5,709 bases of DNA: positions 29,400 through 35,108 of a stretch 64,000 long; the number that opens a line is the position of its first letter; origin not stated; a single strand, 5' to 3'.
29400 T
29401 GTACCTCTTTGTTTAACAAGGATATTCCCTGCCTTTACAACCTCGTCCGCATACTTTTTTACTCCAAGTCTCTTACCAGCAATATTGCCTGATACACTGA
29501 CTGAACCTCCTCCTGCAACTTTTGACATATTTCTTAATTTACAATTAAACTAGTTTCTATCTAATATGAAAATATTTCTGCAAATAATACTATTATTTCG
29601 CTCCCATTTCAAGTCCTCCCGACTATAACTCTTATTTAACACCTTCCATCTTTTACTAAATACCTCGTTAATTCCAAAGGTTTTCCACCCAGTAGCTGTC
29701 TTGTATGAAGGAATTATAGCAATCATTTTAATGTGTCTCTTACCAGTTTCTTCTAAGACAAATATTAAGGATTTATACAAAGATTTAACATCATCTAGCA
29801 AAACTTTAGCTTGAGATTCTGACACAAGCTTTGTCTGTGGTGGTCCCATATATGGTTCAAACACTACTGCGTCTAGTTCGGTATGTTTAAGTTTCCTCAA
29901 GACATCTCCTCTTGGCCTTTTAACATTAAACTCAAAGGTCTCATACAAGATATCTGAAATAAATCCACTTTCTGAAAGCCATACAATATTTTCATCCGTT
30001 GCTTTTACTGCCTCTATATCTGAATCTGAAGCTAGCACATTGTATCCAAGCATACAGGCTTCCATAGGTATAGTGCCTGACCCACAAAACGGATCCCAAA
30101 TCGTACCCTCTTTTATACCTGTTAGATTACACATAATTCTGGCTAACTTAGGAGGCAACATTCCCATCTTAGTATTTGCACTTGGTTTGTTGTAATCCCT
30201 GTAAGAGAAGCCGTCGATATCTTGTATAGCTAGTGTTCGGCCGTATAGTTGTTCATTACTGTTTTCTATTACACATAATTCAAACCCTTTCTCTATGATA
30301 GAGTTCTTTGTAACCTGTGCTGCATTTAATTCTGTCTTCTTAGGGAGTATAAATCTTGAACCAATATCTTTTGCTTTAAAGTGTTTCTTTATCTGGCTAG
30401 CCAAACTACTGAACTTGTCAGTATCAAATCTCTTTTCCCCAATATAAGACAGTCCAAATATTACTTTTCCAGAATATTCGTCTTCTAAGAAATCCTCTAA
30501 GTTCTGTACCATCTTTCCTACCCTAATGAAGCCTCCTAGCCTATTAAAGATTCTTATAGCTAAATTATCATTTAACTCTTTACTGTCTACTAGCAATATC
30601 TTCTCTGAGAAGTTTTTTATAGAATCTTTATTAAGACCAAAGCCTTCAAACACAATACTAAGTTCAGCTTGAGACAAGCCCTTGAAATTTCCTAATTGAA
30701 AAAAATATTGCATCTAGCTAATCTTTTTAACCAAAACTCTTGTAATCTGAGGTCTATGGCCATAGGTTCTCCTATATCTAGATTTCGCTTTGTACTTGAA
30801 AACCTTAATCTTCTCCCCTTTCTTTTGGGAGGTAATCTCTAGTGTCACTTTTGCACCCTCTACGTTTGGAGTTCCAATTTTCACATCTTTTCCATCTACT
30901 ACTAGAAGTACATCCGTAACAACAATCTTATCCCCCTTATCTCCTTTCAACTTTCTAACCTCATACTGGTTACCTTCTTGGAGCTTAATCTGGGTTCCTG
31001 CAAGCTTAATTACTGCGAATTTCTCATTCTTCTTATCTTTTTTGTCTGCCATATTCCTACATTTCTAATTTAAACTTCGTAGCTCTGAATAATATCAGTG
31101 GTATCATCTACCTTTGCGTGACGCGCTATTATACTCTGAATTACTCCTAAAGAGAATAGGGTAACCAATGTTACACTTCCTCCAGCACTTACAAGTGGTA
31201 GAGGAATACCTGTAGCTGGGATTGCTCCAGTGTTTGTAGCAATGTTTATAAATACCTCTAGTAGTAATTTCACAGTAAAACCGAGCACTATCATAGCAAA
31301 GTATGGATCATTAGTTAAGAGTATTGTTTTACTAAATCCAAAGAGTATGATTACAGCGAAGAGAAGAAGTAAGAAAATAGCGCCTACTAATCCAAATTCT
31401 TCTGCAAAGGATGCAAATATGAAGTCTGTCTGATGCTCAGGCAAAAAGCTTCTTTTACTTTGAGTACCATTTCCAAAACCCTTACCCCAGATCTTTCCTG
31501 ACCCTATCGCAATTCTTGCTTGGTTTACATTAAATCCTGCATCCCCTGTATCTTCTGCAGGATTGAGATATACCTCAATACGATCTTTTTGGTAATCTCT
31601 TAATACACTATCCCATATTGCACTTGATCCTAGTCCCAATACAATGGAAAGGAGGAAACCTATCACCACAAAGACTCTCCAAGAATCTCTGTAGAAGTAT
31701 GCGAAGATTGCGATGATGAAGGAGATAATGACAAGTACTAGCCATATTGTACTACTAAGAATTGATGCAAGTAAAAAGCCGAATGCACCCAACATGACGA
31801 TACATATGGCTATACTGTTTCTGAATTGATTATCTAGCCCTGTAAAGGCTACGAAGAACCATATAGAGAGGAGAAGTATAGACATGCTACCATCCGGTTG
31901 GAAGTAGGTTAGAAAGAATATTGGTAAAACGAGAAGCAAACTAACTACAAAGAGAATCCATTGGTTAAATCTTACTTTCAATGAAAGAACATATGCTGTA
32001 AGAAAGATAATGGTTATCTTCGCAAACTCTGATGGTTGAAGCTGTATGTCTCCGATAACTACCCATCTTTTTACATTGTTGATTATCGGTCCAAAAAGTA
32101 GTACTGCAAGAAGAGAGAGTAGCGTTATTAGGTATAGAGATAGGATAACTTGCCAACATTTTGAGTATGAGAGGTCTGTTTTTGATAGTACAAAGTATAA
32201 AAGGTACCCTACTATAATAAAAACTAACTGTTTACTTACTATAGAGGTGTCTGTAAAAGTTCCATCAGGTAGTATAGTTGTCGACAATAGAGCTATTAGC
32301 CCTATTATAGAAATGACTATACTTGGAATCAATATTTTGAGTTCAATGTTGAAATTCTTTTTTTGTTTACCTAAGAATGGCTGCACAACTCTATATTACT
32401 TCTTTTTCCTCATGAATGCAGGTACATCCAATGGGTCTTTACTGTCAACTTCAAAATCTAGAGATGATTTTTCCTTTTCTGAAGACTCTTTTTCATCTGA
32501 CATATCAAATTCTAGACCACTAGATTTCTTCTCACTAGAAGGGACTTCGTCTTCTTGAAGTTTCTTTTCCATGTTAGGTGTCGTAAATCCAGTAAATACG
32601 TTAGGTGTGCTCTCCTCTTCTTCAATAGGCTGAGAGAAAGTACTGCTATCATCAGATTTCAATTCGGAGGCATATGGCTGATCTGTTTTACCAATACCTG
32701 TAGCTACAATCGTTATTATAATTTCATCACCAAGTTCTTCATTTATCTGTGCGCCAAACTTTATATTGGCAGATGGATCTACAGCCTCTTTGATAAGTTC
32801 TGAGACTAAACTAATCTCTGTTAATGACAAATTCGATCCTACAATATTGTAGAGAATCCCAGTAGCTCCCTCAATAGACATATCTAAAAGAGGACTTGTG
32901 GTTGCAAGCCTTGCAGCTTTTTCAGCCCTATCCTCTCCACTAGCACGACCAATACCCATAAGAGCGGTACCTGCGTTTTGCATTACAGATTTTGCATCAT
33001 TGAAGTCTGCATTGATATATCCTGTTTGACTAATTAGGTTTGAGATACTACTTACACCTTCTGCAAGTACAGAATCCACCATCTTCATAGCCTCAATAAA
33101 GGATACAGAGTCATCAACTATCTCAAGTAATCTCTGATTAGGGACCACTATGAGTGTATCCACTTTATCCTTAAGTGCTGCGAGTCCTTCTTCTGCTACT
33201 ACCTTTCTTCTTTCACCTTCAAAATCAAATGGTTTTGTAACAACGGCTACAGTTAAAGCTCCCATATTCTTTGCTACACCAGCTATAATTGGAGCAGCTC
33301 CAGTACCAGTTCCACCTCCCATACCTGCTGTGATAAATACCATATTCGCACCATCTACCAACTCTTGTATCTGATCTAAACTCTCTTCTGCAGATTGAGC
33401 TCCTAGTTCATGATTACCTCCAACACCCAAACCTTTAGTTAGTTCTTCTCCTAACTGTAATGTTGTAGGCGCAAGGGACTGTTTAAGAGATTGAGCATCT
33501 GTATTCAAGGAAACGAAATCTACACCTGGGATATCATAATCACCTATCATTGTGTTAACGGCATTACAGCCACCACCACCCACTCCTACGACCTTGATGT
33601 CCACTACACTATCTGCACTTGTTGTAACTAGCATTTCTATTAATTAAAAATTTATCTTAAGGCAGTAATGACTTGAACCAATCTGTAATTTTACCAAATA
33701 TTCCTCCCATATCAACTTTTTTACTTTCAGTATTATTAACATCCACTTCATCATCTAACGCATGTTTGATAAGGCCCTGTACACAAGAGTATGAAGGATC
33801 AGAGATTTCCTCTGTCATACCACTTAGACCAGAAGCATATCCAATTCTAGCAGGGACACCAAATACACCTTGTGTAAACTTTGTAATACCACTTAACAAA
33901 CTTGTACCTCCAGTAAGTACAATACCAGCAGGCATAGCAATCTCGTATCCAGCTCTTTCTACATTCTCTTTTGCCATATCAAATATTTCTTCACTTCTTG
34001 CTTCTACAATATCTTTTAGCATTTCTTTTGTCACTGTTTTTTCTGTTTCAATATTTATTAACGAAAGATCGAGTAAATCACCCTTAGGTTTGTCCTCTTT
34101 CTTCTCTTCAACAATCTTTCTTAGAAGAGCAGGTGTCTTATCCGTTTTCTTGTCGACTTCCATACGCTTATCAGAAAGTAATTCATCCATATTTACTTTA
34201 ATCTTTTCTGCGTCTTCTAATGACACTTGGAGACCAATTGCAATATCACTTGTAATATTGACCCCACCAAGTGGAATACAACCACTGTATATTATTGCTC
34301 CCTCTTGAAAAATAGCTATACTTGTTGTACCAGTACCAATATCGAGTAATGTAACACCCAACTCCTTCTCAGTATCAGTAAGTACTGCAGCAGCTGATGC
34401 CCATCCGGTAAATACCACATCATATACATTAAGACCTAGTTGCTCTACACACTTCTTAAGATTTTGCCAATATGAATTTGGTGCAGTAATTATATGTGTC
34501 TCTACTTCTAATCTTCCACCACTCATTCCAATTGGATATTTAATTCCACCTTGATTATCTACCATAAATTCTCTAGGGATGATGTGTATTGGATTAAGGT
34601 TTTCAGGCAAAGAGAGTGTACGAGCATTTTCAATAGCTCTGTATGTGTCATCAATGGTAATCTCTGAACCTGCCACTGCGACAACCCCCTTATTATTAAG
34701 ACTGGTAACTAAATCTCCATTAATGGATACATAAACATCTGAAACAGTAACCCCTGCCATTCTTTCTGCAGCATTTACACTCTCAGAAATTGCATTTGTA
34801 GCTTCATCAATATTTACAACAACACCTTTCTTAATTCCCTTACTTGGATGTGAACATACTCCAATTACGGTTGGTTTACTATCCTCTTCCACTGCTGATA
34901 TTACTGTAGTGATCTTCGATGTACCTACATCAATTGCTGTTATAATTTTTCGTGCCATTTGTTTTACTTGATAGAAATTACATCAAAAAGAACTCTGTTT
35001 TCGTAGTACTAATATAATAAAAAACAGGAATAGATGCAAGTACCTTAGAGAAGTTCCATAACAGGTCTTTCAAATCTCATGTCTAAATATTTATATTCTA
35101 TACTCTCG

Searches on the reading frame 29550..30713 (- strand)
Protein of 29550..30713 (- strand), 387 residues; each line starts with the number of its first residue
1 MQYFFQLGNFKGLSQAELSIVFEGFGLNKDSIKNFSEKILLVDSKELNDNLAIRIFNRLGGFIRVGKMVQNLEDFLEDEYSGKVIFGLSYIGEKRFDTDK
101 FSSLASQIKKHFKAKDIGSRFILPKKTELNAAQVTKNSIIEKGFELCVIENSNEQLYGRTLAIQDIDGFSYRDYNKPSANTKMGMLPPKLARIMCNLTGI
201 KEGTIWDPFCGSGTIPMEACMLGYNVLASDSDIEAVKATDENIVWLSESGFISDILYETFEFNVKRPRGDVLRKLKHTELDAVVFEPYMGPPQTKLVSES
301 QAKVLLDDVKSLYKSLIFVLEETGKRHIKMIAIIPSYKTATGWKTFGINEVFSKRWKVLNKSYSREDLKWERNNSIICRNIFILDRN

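Call 60: search_protein_families(library=pfam, proteins=[window:29550-30713:-], max_evalue=0.00001)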
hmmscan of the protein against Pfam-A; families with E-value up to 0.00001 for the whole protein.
window:29550-30713:- (387 aa): 1 family
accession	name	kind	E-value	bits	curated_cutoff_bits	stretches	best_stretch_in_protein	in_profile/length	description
PF01170.24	UPF0020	-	6.9e-12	45.9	22.3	1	182-228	8-55/197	RMKL-like, methyltransferase domain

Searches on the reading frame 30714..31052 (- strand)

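Call 60: search_protein_families(library=pfam, proteins=[window:30714-31052:-], max_evalue=0.00001)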
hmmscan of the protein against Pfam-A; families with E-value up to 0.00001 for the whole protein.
window:30714-31052:- (112 aa): 1 family
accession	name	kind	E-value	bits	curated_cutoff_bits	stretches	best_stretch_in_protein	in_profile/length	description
PF00829.26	Ribosomal_L21p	-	7.8e-29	100.3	27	1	12-111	2-99/99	Ribosomal prokaryotic L21 protein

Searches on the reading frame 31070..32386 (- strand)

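Call 61: search_protein_families(library=pfam, proteins=[window:31070-32386:-], max_evalue=0.00001)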
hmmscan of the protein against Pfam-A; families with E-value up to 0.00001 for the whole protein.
window:31070-32386:- (438 aa): 1 family
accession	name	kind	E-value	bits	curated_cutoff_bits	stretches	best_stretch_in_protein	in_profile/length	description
PF01098.24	FTSW_RODA_SPOVE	-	2.3e-71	241.1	26.4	2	196-421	139-352/356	Cell cycle protein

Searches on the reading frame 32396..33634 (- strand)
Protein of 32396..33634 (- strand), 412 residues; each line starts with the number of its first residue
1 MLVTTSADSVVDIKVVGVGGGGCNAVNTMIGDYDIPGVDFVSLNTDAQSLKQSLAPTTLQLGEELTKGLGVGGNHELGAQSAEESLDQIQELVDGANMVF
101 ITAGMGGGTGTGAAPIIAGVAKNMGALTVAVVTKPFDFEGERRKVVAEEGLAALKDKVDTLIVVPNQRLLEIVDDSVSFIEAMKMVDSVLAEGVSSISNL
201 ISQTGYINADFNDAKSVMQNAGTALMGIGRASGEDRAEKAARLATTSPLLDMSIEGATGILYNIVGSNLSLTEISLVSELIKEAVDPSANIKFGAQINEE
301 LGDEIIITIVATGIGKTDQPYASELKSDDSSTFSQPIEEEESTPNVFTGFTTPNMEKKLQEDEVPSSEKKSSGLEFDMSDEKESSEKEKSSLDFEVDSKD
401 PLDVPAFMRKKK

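Call 61: search_protein_families(library=pfam, proteins=[window:32396-33634:-], max_evalue=0.00001)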
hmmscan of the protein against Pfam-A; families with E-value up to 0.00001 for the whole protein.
window:32396-33634:- (412 aa): 2 families
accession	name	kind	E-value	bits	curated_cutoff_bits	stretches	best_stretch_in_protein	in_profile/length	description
PF00091.31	Tubulin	-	1.2e-48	166.4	33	1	13-174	2-190/190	Tubulin/FtsZ family, GTPase domain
PF12327.13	FtsZ_C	-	4.8e-29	100.9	27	1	222-314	1-94/95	FtsZ family, C-terminal domain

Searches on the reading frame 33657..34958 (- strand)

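Call 61: search_protein_families(library=pfam, proteins=[window:33657-34958:-], max_evalue=0.00001)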
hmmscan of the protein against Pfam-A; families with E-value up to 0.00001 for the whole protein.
window:33657-34958:- (433 aa): 5 families
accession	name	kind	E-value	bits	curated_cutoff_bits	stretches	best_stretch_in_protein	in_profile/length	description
PF14450.12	FtsA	-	9.4e-36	123.4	31.8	2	204-395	2-127/127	Cell division protein FtsA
PF02491.25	SHS2_FTSA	-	1.1e-24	87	25.4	1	83-158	3-79/79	SHS2 domain inserted in FTSA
PF06723.19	MreB_Mbl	-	6.1e-11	42.2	27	1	172-373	117-304/327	MreB/Mbl protein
PF11104.14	PilM_2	-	8e-09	35.3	27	1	188-257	168-237/340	Type IV pilus assembly protein PilM;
PF06277.17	EutA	-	2.9e-07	30.2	27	1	188-284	132-221/475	Ethanolamine utilisation protein EutA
